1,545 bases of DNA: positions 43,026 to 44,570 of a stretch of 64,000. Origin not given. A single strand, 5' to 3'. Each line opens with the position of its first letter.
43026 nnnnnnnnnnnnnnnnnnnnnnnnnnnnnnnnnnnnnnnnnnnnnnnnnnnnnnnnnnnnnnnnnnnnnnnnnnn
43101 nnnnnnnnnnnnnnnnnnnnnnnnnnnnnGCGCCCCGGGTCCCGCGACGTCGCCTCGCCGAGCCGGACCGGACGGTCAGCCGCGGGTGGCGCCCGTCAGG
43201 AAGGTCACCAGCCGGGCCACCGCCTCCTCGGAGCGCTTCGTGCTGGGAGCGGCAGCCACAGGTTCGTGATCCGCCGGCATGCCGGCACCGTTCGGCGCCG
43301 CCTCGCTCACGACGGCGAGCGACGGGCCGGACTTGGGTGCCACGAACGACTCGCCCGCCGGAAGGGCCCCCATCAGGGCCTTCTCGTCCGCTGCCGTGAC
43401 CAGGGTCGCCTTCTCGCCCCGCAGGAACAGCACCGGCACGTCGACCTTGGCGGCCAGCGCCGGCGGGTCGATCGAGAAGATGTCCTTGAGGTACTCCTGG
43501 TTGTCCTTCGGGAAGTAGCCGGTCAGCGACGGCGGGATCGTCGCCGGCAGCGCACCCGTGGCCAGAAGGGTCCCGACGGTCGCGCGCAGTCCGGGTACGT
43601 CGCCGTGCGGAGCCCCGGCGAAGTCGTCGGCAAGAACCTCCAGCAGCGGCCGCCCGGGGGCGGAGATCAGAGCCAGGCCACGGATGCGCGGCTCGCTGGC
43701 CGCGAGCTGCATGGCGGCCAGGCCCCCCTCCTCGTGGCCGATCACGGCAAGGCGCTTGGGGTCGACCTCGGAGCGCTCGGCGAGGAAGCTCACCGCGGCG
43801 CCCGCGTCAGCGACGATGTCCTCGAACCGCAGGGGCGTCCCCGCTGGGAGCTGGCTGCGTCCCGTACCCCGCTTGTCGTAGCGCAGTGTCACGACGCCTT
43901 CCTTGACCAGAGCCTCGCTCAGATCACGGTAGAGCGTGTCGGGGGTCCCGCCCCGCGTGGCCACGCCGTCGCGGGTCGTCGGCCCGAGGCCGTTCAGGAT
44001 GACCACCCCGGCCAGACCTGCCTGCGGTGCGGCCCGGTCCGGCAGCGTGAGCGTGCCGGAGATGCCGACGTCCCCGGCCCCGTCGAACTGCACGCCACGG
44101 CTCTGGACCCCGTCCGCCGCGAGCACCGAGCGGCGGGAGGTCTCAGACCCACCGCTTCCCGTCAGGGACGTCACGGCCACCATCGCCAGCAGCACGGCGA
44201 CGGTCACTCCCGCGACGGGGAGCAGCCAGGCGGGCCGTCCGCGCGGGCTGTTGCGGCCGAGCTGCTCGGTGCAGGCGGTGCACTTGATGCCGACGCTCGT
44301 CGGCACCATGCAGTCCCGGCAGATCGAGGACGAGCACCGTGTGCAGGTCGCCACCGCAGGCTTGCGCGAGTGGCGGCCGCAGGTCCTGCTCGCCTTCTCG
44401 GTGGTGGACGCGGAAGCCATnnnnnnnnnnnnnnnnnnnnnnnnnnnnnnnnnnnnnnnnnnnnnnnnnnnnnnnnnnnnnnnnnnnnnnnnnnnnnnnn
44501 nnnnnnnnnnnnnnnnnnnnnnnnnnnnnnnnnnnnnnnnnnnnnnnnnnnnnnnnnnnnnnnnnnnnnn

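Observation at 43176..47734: FtsH operon bracketed by two membrane proteins that share a cytoplasmic 7-Cys/1-His zinc-ribbon head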

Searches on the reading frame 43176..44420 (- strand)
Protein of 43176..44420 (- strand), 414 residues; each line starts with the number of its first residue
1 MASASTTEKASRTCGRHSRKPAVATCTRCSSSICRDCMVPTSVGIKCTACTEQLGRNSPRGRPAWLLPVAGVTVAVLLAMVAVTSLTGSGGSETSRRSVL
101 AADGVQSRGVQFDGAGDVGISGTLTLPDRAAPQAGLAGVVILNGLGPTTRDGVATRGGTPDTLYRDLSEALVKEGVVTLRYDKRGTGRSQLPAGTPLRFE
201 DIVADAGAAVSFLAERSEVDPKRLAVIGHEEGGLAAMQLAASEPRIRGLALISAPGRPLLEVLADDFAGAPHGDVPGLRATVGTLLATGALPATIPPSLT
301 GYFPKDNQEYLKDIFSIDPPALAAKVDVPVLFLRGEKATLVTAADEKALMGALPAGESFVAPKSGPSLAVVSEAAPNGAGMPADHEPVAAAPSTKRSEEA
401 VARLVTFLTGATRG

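Call 3: search_protein_families(library=pfam, proteins=[window:43176-44420:-], max_evalue=1)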
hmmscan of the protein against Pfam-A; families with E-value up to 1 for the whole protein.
window:43176-44420:- (414 aa): 14 families
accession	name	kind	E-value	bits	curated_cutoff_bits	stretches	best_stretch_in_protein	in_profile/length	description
PF12146.15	Hydrolase_4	-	4.8e-14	52.7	27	1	163-255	19-110/239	Serine aminopeptidase, S33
PF12697.13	Abhydrolase_6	-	2.3e-05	25.6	26.3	1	163-337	13-175/217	Alpha/beta hydrolase family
PF00643.29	zf-B_box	-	2.9e-05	24.6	24.1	1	11-39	3-31/42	B-box zinc finger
PF01738.24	DLH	-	3.1e-05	24.1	21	1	199-248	74-123/217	Dienelactone hydrolase family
PF00561.26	Abhydrolase_1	-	0.00025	21.2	25.8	1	164-260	16-108/245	alpha/beta hydrolase fold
PF00326.27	Peptidase_S9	-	0.00063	19.7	22.6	1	172-253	11-95/213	Prolyl oligopeptidase family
PF05448.18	AXE1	-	0.00088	18.6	21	1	198-250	152-204/321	Acetyl xylan esterase (AXE1)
PF22586.1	ANCHR-like_BBOX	-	0.0024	18.4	27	1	14-38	2-25/39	ANCHR-like B-box zinc-binding domain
PF12740.14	PETase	-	0.021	14.7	28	1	216-249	119-152/263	PET hydrolase-like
PF07859.19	Abhydrolase_3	-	0.067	13.4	25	1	198-254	44-108/210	alpha/beta hydrolase fold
PF02129.25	Peptidase_S15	-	0.11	12.6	23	1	169-246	45-120/262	X-Pro dipeptidyl-peptidase (S15 family)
PF11339.14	DUF3141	-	0.2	10.7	29.7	1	207-253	123-172/582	Protein of unknown function (DUF3141)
PF06342.18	DUF1057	-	0.31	10.5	21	1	213-256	96-137/297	Alpha/beta hydrolase of unknown function (DUF1057)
PF20434.5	BD-FAE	-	0.32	10.9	26.8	0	198-238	62-106/215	BD-FAE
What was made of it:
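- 43176..44420 (-): Gene 3: B-box - TM - alpha/beta-hydrolase-fold protein (414 aa), start overlapping the ftsH stop (TGATG); catalytic triad absent. Hydrolase_4 4.8e-14 and zf-B_box 24.6 bits (call 3).
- On Active alpha/beta-hydrolase (S33-type serine hydrolase): Hydrolase_4 52.7 bits against 27 (call 3).
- The head matches B-box, not zf-HC2 (call 3).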

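Call 4: search_protein_families(library=ncbifam, proteins=[window:43176-44420:-], max_evalue=1)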
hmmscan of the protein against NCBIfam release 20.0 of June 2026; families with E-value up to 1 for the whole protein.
window:43176-44420:- (414 aa): 18 families
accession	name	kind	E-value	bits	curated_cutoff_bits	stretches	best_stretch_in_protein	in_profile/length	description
NF041096.1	esterase_EstD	equivalog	6.9e-20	71.5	600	2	119-267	146-286/421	esterase EstD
TIGR03100.1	hydr1_PEP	hypoth_equivalog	5.1e-09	35.8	168.45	1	122-252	16-130/274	hydrolase 1, exosortase A system-associated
NF058544.1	IVPilMotSglTMyx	equivalog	1.9e-07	31.1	300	1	157-253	45-136/210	type IV pili motility protein SglT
NF047920.1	lactonase_UilS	equivalog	9e-07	28.9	400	1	158-249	35-125/285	UilS family quorum-quenching N-acyl-homoserine lactonase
NF051488.1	bifunc_PcaDC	exception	1.6e-06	27.6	390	1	158-254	22-111/375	bifunctional 3-oxoadipate enol-lactonase/4-carboxymuconolactone decarboxylase PcaDC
TIGR02427.1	protocat_pcaD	equivalog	5.9e-06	25.8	255.85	1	158-252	23-110/251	3-oxoadipate enol-lactonase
TIGR03611.1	RutD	equivalog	2.7e-05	23.7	238.5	1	177-247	41-106/258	pyrimidine utilization protein D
NF051487.1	bifunc_PcaCD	exception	6.6e-05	22.2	430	1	162-247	186-264/413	bifunctional 4-carboxymuconolactone decarboxylase/3-oxoadipate enol-lactonase PcaCD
TIGR01738.1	bioH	equivalog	0.0012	18.5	206.95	1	319-365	180-226/245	pimeloyl-ACP methyl ester esterase BioH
NF011457.0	PRK14875.1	equivalog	0.023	13.7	307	1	218-256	194-233/372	acetoin dehydrogenase dihydrolipoyllysine-residue acetyltransferase subunit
NF041759.1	mac_hydro_EstT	equivalog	0.029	13.5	450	1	163-253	36-125/278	macrolide hydrolase EstT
TIGR03054.2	photo_alph_chp1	equivalog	0.032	14.5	55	1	63-118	2-53/138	photosynthetic complex assembly protein PuhC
NF051441.1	BisHyethTerphBdeA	equivalog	0.04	13.2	520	1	214-247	160-193/305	bis(hydroxyethyl) terephthalate hydrolase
NF050089.1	i_nPHAscl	equivalog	0.043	12.9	300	0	218-249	80-112/288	intracellular short-chain-length polyhydroxyalkanoate depolymerase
NF004514.1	PRK05855.1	equivalog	0.077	11.5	455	1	164-240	38-109/578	SDR family oxidoreductase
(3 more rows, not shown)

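Call 7: find_homologous_proteins(query=window:43176-44420:-)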
Query window:43176-44420:- (414 aa): 70 proteins with E <= 0.001 among 8000 candidates.
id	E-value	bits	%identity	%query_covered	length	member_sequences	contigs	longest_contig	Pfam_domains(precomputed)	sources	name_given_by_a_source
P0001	2.5e-261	884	100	100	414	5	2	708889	PF12697.14,PF12146.16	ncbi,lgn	-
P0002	4.6e-236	801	91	100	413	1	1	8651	PF12697.14,PF01738.25,PF12146.16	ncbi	-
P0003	8.0e-236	800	89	100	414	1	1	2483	PF12697.14,PF01738.25,PF12146.16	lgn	-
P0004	4.2e-235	798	91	100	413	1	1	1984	PF12697.14,PF01738.25,PF12146.16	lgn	-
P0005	2.8e-181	621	73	100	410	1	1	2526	PF12146.16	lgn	-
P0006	6.4e-137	475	59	100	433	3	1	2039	PF12146.16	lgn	-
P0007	1.8e-131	457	56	96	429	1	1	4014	PF12697.14,PF01738.25,PF00561.27,PF12146.16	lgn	-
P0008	2.9e-131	456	56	99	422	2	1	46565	PF00561.27,PF12146.16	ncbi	ncbi:MAG: alpha/beta hydrolase [Acidimicrobiales bacterium]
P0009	7.6e-130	452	56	99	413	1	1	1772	PF00561.27,PF12146.16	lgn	-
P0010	6.8e-128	445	54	99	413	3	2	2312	PF12697.14,PF00561.27,PF12146.16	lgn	-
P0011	3.3e-125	436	55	99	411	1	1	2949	PF00326.28,PF12146.16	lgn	-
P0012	6.2e-124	432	54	100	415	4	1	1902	PF00326.28,PF12697.14,PF01738.25,PF00561.27,PF12146.16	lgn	-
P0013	6.0e-119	416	59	91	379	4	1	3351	PF12697.14,PF00561.27,PF12146.16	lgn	-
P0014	9.7e-112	392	61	79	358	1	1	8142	PF01738.25,PF12146.16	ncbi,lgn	ncbi:MAG: alpha/beta hydrolase [Marmoricola sp.]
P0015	6.0e-110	386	60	80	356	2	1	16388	PF01738.25,PF12146.16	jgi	jgi:pimeloyl-ACP methyl ester carboxylesterase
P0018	2.9e-105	371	50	99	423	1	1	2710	PF12146.16,PF00643.30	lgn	-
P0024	4.8e-101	357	48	96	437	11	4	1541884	PF00561.27,PF12146.16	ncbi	-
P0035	4.4e-81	291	44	96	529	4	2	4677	PF02129.25,PF00127.27,PF00561.27,PF12146.16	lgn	-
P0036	9.5e-81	290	48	65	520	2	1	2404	PF00127.27,PF01738.25,PF00561.27,PF12146.16,PF00643.30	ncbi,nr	ncbi:MAG: alpha/beta fold hydrolase, partial [Actinomycetota bacterium]|nr:alpha/beta fold hydrolase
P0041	1.5e-53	200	38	83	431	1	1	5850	PF12697.14,PF01738.25,PF00561.27,PF12146.16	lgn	-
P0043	2.7e-43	167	40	71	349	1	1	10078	PF12697.14,PF00561.27,PF12146.16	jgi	jgi:pimeloyl-ACP methyl ester carboxylesterase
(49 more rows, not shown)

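Call 9: find_encoding_contigs(protein=P0024, flank=8000, max_places=3)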
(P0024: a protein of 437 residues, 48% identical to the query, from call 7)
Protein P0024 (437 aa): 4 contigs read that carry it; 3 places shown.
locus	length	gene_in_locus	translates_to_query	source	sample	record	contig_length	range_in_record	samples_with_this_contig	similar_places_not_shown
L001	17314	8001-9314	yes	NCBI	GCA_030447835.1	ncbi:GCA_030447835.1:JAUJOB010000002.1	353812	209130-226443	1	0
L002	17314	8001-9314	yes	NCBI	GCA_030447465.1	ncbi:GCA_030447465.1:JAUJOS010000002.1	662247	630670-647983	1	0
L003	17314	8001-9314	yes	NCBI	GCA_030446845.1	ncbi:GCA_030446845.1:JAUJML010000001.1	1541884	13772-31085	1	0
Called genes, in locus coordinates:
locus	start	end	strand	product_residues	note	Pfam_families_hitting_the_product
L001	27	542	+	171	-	PF01750:HycI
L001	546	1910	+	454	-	PF13424:TPR_12 (faint), PF00515:TPR_1 (faint)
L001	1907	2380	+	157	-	-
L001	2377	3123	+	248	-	-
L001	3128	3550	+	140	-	-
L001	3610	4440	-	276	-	-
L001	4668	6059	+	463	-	PF24681:Kelch_KLHDC2_KLHL20_DRC7, PF01344:Kelch_1 (weak), PF13415:Beta-prop_FBX42, PF13964:Beta-prop_Calicin (weak), PF01344:Kelch_1, PF24681:Kelch_KLHDC2_KLHL20_DRC7, PF24981:Beta-prop_ATRN-LZTR1 (weak), PF13964:Beta-prop_Calicin (weak), +6 more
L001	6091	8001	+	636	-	PF06480:FtsH_ext (faint), PF00004:AAA, PF17862:AAA_lid_3, PF01434:Peptidase_M41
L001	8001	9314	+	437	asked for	PF00561:Abhydrolase_1 (faint), PF12146:Hydrolase_4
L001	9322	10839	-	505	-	PF22067:Cep192_D3 (faint), PF00413:Peptidase_M10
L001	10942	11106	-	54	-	-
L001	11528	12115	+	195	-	-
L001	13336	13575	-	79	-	-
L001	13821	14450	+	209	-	-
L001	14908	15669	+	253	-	-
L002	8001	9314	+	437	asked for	PF00561:Abhydrolase_1 (faint), PF12146:Hydrolase_4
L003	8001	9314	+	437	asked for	PF00561:Abhydrolase_1 (faint), PF12146:Hydrolase_4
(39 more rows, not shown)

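Call 10: find_encoding_contigs(protein=P0008, flank=8000, max_places=2)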
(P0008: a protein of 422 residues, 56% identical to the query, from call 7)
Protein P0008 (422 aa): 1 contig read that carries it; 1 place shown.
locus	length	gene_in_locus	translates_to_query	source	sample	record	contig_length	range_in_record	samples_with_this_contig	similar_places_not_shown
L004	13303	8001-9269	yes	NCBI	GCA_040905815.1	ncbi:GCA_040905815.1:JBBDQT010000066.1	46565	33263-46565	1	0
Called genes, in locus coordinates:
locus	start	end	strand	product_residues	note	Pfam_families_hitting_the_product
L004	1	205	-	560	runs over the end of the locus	-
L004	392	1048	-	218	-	PF01329:Pterin_4a, PF18029:Glyoxalase_6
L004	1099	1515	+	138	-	PF00011:HSP20 (weak)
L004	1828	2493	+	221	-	PF01323:DSBA, PF22234:Rv2466c-like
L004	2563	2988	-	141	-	PF13115:YtkA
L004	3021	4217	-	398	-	PF07732:Cu-oxidase_3, PF00394:Cu-oxidase, PF07731:Cu-oxidase_2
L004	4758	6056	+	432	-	PF24681:Kelch_KLHDC2_KLHL20_DRC7 (weak), PF13415:Beta-prop_FBX42 (weak), PF24981:Beta-prop_ATRN-LZTR1 (weak), PF01344:Kelch_1, PF13415:Beta-prop_FBX42 (weak), PF24681:Kelch_KLHDC2_KLHL20_DRC7, PF13415:Beta-prop_FBX42, PF24681:Kelch_KLHDC2_KLHL20_DRC7, +6 more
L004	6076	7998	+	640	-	PF06480:FtsH_ext (weak), PF00004:AAA, PF17862:AAA_lid_3, PF01434:Peptidase_M41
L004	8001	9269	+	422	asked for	PF00561:Abhydrolase_1 (faint), PF12146:Hydrolase_4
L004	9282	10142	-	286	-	PF00413:Peptidase_M10 (weak)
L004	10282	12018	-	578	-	PF13088:BNR_2 (faint), PF15892:BNR_4 (faint), PF02012:BNR (faint)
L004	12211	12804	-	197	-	-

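Call 57: predict_structure(alignment_id=A3)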
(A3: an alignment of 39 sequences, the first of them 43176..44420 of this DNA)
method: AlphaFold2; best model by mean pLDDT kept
length: 414 residues; sequences in the alignment: 39
mean_pLDDT: 84.7   pTM: 0.73
mean pLDDT of the five models: 84.7, 84.6, 83.0, 81.7, 81.3
residues with pLDDT >= 90: 269; 70-90: 56; 50-70: 51; < 50: 38
segments of 3 or more residues with pLDDT < 50: 1-8, 58-71, 88-103
pLDDT, mean of each block of 10 residues (from residue 1): 42 89 90 93 80 61 42 58 50 35 72 96 95 96 85 63 94 98 92 93 98 98 98 98 98 97 93 95 97 94 91 97 98 95 97 98 94 65 60 88 98 90
secondary structure, 60 per line:
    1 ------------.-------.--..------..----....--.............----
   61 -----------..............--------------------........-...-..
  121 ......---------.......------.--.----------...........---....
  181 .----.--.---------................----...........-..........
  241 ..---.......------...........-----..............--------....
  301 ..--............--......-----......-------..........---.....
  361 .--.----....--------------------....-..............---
elements in order: E38-41 E44-47 H48-56 H72-85 E106-113 E119-126 E136-142 H163-173 E177-181 H199-214 E219-229 H231-242 E246-252 H259-269 H275-288 H297-302 H305-316 H319-324 E330-335 H343-352 E356-361 E369-372 E393-396 H398-411
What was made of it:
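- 43176..44420 (-): AF2 model pLDDT 85 (call 57).
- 44163..44231 (-): Single TM helix of gene 3 (about residues 64-86). Helix 72-85 in the model (call 57).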

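Call 61: fold_search(model_id=the predicted structure, library=pdb)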
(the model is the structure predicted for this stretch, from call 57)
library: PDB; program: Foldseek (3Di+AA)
matches with E <= 10: 1929; with E <= 0.001: 1753
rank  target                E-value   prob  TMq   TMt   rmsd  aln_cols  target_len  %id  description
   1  8b4u                  3.0e-20  1.00  0.52  0.78   5.9       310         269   18  The crystal structure of PET46, a PETase enzyme from Candidatus bathyarchaeota (released 2023-08-23)
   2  7qjm_B                9.4e-20  1.00  0.53  0.73   5.7       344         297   22  Crystal structure of an alpha/beta-hydrolase enzyme from Chloroflexus sp. MS-G (202) (released 2022-12-28)
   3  7qjm_A                5.5e-19  1.00  0.55  0.74   7.2       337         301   23  Crystal structure of an alpha/beta-hydrolase enzyme from Chloroflexus sp. MS-G (202) (released 2022-12-28)
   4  7q4j_A                2.7e-17  1.00  0.54  0.84   4.8       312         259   15  A thermostable lipase from Thermoanaerobacter thermohydrosulfuricus in complex a monoacylglycerol intermediate (released 2023-05-10)
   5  7q4h_A                3.0e-17  1.00  0.53  0.82   5.1       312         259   15  A thermostable lipase from Thermoanaerobacter thermohydrosulfuricus in complex with PMSF (released 2023-05-10)
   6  7xri_A                4.6e-17  1.00  0.52  0.82   6.5       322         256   17  Feruloyl esterase mutant -S106A (released 2023-05-17)
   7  7z2v_B                5.2e-17  1.00  0.52  0.80   5.6       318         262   14  Ferulic acid esterase variant S114A from Lactobacillus buchneri (released 2022-11-30)
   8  9h0z_F                2.1e-16  1.00  0.52  0.83   5.2       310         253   17  Crystal structure of TTL[Nle], thermophilic lipase TTL from Thermoanaerobacter thermohydrosulfuricus containing non-ca (released 2025-10-29)
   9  7z2v_A                3.6e-16  1.00  0.52  0.79   5.7       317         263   14  Ferulic acid esterase variant S114A from Lactobacillus buchneri (released 2022-11-30)
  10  9h0z_C                4.4e-16  1.00  0.51  0.83   5.4       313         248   17  Crystal structure of TTL[Nle], thermophilic lipase TTL from Thermoanaerobacter thermohydrosulfuricus containing non-ca (released 2025-10-29)
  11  3pfb_A                4.6e-16  1.00  0.51  0.81   4.1       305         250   17  Crystal structure of the Lactobacillus johnsonii cinnamoyl esterase LJ0536 S106A mutant in complex with ethylferulate (released 2011-08-31)
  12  7z2x_A                5.9e-16  1.00  0.52  0.79   5.6       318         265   14  Wild-type ferulic acid esterase from Lactobacillus buchneri (released 2022-11-30)
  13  7ozm                  5.9e-16  1.00  0.49  0.70   7.6       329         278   19  Crystal Structure of mtbMGL K74A (Closed Cap Conformation) (released 2021-09-15)
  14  3pf9                  6.3e-16  1.00  0.51  0.81   3.9       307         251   16  Crystal structure of the Lactobacillus johnsonii cinnamoyl esterase LJ0536 S106A mutant (released 2011-08-31)
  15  7z2u_A                6.7e-16  1.00  0.52  0.79   5.6       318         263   14  Wild-type ferulic acid esterase from Lactobacillus buchneri in complex with ferulate (released 2022-11-30)
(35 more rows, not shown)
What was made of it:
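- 43176..44420 (-): Foldseek to PET46, feruloyl esterases and MGL, E down to 3e-20 (call 61).
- On Active alpha/beta-hydrolase (S33-type serine hydrolase): Foldseek E 3e-20, TM-score about 0.8 normalised to the target (call 61).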
